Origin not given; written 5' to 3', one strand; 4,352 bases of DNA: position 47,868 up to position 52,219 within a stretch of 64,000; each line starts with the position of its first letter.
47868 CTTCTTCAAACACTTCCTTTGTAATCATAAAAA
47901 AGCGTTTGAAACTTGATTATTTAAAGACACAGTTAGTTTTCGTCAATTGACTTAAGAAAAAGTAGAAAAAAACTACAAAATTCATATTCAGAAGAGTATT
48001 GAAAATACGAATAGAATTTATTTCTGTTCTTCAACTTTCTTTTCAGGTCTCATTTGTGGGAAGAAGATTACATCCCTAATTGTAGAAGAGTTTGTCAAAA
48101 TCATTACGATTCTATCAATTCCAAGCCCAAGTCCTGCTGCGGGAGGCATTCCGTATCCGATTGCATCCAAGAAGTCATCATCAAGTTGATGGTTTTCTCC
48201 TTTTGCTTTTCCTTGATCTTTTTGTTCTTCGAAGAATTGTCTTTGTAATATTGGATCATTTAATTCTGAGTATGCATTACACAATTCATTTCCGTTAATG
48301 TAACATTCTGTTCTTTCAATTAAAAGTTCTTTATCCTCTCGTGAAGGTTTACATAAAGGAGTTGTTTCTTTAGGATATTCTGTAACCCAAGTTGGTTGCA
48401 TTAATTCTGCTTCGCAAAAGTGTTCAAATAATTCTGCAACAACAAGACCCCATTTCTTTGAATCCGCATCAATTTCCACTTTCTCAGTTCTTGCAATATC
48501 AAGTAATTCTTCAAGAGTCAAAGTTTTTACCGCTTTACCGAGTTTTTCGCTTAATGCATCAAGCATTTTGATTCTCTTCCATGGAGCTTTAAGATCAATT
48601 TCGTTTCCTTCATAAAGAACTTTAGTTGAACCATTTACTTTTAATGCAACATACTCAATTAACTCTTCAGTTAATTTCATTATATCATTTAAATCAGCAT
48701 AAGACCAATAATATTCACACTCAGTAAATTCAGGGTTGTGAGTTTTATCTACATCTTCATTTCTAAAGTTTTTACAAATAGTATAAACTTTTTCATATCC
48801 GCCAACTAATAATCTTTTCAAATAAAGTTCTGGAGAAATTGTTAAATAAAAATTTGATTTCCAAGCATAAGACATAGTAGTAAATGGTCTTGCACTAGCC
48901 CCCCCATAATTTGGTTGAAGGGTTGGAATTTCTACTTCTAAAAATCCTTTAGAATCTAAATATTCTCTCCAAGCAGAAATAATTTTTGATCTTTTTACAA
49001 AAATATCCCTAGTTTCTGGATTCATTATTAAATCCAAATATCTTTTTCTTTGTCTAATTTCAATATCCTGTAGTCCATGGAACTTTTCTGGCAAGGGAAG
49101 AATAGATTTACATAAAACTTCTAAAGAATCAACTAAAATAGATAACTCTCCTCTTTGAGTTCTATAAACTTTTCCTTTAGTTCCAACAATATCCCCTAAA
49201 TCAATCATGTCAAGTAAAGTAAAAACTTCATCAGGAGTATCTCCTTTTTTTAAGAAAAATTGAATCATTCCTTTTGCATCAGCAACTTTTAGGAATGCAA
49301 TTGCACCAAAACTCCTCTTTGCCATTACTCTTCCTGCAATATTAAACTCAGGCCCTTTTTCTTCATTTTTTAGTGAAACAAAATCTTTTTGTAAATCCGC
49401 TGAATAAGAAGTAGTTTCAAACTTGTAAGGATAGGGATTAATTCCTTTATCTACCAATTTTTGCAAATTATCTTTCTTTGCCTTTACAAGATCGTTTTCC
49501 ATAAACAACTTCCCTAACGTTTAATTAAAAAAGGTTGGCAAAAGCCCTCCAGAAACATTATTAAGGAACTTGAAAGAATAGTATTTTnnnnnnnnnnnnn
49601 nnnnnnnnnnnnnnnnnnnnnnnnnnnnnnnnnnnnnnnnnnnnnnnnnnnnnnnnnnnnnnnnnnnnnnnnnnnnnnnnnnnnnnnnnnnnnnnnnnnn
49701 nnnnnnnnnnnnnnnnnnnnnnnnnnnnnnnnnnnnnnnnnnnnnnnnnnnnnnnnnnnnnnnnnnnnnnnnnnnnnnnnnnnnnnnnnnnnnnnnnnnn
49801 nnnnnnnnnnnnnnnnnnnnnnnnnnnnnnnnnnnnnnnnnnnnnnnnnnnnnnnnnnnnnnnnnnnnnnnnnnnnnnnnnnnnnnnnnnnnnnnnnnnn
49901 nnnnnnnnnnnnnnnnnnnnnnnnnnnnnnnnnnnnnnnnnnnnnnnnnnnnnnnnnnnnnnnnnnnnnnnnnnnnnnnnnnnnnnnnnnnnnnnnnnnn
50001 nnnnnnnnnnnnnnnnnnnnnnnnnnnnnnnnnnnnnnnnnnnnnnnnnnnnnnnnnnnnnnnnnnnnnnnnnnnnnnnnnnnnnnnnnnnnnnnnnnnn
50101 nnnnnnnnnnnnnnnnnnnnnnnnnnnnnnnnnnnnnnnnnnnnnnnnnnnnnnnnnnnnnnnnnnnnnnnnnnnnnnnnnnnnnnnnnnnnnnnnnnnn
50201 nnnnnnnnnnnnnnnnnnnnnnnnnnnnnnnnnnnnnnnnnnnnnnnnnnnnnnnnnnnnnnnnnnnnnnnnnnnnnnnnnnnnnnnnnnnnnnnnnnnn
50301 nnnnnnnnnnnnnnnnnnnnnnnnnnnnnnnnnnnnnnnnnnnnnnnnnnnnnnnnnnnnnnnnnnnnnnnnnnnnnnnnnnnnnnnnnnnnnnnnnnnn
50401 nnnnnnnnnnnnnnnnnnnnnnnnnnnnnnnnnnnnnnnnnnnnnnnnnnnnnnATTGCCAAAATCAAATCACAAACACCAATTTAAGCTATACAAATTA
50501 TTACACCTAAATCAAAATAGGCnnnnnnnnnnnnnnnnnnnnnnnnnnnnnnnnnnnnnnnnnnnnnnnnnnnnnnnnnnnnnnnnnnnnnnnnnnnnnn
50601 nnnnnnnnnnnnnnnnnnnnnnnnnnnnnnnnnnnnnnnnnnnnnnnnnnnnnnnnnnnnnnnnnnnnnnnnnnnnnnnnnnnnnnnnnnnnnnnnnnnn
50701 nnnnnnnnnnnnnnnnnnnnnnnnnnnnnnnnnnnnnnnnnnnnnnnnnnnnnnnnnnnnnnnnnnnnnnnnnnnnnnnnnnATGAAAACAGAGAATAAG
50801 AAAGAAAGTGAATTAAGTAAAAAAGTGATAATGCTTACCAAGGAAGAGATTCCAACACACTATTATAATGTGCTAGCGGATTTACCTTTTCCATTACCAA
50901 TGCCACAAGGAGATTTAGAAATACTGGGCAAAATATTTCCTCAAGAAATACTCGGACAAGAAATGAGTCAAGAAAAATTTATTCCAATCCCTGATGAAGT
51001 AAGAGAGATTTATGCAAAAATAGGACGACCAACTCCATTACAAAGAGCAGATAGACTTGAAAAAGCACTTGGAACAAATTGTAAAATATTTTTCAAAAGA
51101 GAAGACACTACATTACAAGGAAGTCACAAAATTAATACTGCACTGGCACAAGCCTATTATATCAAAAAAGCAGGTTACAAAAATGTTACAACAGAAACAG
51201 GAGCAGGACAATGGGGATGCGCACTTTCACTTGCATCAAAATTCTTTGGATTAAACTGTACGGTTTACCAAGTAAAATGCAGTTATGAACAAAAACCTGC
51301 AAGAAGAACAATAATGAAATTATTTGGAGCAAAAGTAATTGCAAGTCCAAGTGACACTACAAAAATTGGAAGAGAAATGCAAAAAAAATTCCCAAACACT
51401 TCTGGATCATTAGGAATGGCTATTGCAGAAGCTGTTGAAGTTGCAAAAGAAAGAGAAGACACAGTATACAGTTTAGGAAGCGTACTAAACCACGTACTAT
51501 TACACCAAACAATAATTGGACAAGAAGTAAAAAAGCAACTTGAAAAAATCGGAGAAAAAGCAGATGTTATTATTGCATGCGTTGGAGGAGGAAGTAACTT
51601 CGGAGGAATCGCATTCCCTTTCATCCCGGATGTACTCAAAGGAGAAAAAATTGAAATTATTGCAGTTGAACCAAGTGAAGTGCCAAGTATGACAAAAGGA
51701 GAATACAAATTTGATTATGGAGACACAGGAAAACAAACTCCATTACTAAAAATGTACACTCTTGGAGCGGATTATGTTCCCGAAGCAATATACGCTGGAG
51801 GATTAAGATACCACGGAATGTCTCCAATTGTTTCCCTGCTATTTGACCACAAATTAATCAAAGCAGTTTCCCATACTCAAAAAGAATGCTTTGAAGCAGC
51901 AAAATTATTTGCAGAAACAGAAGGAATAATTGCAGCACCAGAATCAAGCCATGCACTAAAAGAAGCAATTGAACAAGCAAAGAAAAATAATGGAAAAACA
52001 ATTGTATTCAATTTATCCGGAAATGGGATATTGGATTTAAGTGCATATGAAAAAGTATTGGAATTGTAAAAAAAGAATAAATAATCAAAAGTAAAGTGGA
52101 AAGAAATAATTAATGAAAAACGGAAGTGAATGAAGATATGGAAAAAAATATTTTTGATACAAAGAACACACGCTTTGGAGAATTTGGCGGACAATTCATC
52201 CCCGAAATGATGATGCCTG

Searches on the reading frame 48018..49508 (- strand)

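Call 20: search_protein_families(library=pfam, proteins=[window:48018-49508:-], max_evalue=0.00001)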
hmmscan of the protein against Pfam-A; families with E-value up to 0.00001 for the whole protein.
window:48018-49508:- (496 aa): 3 families
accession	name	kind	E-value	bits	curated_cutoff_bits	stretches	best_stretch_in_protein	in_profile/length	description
PF00152.25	tRNA-synt_2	-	2e-94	316.6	25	1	149-486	2-307/308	tRNA synthetases class II (D, K and N)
PF01336.31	tRNA_anti-codon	-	4.2e-13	49.5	27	1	56-132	2-75/75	OB-fold nucleic acid binding domain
PF01409.25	tRNA-synt_2d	-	1.2e-06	28.6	19.8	0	240-287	104-153/246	tRNA synthetases class II core domain (F)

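Call 22: search_protein_families(library=ncbifam, proteins=[window:48018-49508:-], max_evalue=0.00001)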
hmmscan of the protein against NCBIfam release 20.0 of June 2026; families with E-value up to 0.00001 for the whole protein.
window:48018-49508:- (496 aa): 18 families
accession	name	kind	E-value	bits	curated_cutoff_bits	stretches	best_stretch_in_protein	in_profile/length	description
NF001756.1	PRK00484.1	subfamily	3.5e-187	622.9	468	1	6-489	2-488/488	lysine--tRNA ligase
TIGR00499.1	lysS_bact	equivalog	9.4e-168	558.9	427.6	1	5-490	3-496/496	lysine--tRNA ligase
NF002821.0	PRK02983.1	equivalog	1.3e-144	483.7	742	1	8-489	622-1101/1102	bifunctional lysylphosphatidylglycerol synthetase/lysine--tRNA ligase LysX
NF009101.0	PRK12445.1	subfamily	9.2e-128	426.9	1026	1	5-490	16-505/505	lysine--tRNA ligase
TIGR00462.1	genX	equivalog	3.3e-67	227.1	286.9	1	172-483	3-304/304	EF-P lysine aminoacylase EpmA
NF006828.0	PRK09350.1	equivalog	1.9e-55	188.4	264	1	169-485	15-322/325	elongation factor P--(R)-beta-lysine ligase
TIGR00459.1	aspS_bact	equivalog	2.3e-53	181.5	373.85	2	45-313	9-272/586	aspartate--tRNA ligase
NF001750.0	PRK00476.1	equivalog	1.5e-50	172.1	443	2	45-294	11-268/590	aspartate--tRNA ligase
TIGR00458.1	aspS_nondisc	equivalog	3.6e-50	171.2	368.4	1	43-487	3-423/428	aspartate--tRNA(Asn) ligase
NF003483.0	PRK05159.1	equivalog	1.1e-48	166.2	353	1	46-485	11-431/438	aspartate--tRNA(Asn) ligase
NF009460.0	PRK12820.1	equivalog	3e-36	124.8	1379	2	46-285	29-288/723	bifunctional aspartyl-tRNA synthetase/aspartyl/glutamyl-tRNA amidotransferase subunit C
NF003037.0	PRK03932.1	equivalog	1.9e-35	122.7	414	1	47-487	11-446/451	asparagine--tRNA ligase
TIGR00457.1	asnS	equivalog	1.4e-32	113.2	342.6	1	47-487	11-450/455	asparagine--tRNA ligase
NF005052.0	PRK06462.1-1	equivalog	7.2e-17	61.5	368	1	160-485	39-345/353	asparagine synthetase A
NF005054.0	PRK06462.1-4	equivalog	1.3e-14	54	309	1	161-330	16-196/318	asparagine synthetase A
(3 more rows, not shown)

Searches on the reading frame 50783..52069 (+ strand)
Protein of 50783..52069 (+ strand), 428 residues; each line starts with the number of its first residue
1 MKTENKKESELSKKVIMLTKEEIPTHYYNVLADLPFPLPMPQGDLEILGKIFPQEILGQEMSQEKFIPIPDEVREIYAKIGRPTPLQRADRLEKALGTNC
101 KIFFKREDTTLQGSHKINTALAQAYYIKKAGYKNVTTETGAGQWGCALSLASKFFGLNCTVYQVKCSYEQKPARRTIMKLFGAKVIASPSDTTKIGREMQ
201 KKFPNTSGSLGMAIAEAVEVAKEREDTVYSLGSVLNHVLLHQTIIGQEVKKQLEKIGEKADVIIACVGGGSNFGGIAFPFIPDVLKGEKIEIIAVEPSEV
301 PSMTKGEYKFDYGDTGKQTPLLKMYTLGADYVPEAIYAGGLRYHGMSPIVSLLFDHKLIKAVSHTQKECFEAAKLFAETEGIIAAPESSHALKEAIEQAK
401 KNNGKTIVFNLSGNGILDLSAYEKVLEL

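Call 20: search_protein_families(library=pfam, proteins=[window:50783-52069:+], max_evalue=0.00001)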
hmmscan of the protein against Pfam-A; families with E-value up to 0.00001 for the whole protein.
window:50783-52069:+ (428 aa): 1 family
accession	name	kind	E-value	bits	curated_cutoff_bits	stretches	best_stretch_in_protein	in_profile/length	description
PF00291.31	PALP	-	6.9e-47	160.6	35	1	81-413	5-295/295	Pyridoxal-phosphate dependent enzyme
